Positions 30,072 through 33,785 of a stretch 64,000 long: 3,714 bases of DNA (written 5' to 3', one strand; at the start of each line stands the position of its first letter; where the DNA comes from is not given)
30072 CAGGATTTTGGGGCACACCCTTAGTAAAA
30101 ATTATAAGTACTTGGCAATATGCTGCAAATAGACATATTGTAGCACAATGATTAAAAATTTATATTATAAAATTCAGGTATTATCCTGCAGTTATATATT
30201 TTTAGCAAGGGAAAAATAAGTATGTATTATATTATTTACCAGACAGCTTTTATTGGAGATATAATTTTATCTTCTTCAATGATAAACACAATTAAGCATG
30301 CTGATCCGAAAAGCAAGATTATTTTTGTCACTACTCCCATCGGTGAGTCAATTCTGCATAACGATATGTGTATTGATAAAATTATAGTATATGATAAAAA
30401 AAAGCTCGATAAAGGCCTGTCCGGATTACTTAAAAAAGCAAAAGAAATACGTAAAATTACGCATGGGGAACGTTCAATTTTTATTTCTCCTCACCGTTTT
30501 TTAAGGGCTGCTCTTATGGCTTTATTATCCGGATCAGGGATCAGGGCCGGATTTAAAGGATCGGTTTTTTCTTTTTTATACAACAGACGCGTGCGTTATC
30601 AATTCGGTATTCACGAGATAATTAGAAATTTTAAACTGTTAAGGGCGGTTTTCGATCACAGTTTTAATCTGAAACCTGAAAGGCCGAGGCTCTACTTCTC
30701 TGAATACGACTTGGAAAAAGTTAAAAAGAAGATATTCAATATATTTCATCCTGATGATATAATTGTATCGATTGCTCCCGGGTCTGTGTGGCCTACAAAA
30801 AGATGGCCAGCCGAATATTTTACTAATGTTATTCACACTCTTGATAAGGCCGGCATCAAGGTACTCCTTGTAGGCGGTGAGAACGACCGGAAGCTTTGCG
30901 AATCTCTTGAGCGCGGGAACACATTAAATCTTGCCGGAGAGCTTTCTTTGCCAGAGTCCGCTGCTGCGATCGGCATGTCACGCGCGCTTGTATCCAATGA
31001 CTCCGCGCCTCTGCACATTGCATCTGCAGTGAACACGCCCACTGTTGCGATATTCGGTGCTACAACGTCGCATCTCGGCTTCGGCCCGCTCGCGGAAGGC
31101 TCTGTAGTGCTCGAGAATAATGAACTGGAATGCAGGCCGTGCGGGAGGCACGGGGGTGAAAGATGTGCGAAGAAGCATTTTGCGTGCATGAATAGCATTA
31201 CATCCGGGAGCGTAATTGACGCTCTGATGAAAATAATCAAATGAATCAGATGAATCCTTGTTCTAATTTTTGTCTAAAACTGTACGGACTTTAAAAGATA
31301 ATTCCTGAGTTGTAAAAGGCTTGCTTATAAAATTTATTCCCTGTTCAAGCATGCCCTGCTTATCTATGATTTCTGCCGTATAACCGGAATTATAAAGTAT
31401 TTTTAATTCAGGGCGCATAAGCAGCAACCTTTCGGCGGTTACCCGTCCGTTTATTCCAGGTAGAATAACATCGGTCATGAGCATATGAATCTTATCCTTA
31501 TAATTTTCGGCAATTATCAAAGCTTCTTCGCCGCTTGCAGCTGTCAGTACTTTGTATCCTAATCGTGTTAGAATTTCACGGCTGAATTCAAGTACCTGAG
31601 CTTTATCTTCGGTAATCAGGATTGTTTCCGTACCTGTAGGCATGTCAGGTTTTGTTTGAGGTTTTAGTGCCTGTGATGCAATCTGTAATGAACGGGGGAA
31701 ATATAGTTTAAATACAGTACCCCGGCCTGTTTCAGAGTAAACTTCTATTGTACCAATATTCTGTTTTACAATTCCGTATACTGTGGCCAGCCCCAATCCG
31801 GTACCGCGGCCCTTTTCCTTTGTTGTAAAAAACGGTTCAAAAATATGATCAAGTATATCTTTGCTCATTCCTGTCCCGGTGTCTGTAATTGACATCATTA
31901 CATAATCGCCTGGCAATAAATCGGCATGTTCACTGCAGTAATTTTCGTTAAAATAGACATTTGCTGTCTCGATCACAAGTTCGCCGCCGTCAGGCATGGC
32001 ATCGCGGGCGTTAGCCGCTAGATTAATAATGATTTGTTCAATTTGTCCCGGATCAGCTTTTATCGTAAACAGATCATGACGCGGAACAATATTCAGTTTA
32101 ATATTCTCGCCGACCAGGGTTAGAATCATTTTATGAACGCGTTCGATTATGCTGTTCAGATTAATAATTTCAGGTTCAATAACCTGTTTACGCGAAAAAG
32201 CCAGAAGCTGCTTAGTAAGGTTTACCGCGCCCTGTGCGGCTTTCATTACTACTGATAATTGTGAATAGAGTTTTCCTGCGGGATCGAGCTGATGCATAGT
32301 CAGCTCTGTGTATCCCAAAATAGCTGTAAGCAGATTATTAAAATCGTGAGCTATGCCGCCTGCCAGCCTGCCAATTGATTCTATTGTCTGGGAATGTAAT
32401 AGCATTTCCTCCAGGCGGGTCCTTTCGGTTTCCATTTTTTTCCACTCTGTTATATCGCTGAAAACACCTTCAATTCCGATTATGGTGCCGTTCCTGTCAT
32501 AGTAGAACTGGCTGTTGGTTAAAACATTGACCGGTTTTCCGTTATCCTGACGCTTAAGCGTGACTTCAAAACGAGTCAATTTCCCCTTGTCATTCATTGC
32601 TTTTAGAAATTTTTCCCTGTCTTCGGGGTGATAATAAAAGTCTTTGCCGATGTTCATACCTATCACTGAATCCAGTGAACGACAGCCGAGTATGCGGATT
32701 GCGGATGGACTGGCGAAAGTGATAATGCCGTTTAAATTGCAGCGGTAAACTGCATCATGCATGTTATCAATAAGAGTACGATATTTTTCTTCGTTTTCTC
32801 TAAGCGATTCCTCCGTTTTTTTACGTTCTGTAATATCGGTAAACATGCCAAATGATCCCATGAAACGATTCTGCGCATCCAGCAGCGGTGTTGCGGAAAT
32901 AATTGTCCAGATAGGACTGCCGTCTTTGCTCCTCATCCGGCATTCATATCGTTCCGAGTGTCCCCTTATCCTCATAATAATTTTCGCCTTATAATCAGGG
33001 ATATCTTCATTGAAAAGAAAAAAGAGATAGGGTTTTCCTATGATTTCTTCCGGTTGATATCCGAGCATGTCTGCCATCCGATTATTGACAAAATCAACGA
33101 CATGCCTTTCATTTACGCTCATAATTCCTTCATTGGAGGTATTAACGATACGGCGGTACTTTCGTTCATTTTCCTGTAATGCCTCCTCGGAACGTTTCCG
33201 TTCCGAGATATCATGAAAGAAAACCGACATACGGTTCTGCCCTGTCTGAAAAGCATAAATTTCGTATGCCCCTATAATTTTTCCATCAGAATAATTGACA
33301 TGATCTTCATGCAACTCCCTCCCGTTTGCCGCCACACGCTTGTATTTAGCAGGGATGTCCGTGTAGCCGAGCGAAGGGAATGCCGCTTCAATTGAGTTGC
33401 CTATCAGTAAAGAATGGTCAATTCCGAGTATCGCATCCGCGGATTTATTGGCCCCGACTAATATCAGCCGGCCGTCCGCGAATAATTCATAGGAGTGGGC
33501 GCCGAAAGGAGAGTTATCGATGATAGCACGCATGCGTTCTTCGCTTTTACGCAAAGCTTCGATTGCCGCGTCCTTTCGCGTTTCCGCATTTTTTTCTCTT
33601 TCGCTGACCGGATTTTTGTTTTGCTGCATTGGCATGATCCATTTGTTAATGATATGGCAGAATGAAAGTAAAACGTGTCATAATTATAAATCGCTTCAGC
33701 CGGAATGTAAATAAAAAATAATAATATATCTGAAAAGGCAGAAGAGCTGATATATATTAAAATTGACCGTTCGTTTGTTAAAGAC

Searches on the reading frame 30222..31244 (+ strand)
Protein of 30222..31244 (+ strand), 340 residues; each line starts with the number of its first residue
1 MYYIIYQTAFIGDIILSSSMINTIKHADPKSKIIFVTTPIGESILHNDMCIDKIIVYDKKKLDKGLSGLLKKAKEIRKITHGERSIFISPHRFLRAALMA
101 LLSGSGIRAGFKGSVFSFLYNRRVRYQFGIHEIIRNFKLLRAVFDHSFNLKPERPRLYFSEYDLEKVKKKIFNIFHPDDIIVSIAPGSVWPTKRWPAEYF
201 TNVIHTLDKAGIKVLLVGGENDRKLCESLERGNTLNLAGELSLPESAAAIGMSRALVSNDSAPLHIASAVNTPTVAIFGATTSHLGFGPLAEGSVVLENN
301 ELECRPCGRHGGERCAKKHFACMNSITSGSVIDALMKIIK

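Call 87: search_protein_families(library=pfam, proteins=[window:30222-31244:+], max_evalue=0.00001)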
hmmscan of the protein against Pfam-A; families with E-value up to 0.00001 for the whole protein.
window:30222-31244:+ (340 aa): 1 family
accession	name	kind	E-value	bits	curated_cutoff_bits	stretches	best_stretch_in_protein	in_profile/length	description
PF01075.23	Glyco_transf_9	-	1.1e-35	123.6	22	1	92-309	21-238/247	Glycosyltransferase family 9 (heptosyltransferase)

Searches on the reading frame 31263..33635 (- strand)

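Call 87: search_protein_families(library=pfam, proteins=[window:31263-33635:-], max_evalue=0.00001)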
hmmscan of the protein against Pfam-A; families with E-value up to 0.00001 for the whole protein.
window:31263-33635:- (790 aa): 8 families
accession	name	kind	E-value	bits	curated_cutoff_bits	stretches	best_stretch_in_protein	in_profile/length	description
PF00989.32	PAS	-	3.5e-34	117.7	22.6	2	159-268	2-113/113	PAS fold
PF13426.13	PAS_9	-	1.6e-33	115.5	27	2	169-270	2-103/103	PAS domain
PF02518.31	HATPase_c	-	2.5e-21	76.6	26.4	1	528-648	2-109/111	Histidine kinase-, DNA gyrase B-, and HSP90-like ATPase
PF08448.16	PAS_4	-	1.7e-20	73.7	23.1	1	165-272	2-109/110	PAS fold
PF13188.13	PAS_8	-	1.5e-18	66.4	21.8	1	283-343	1-60/65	PAS domain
PF08447.18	PAS_3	-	2.5e-16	60.1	25.6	1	182-257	3-81/89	PAS fold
PF00072.30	Response_reg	-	7.1e-13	49.1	30.2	1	672-781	1-108/111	Response regulator receiver domain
PF00512.31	HisKA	-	1.4e-08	35.1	26.9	1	422-484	3-64/66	His Kinase A (phospho-acceptor) domain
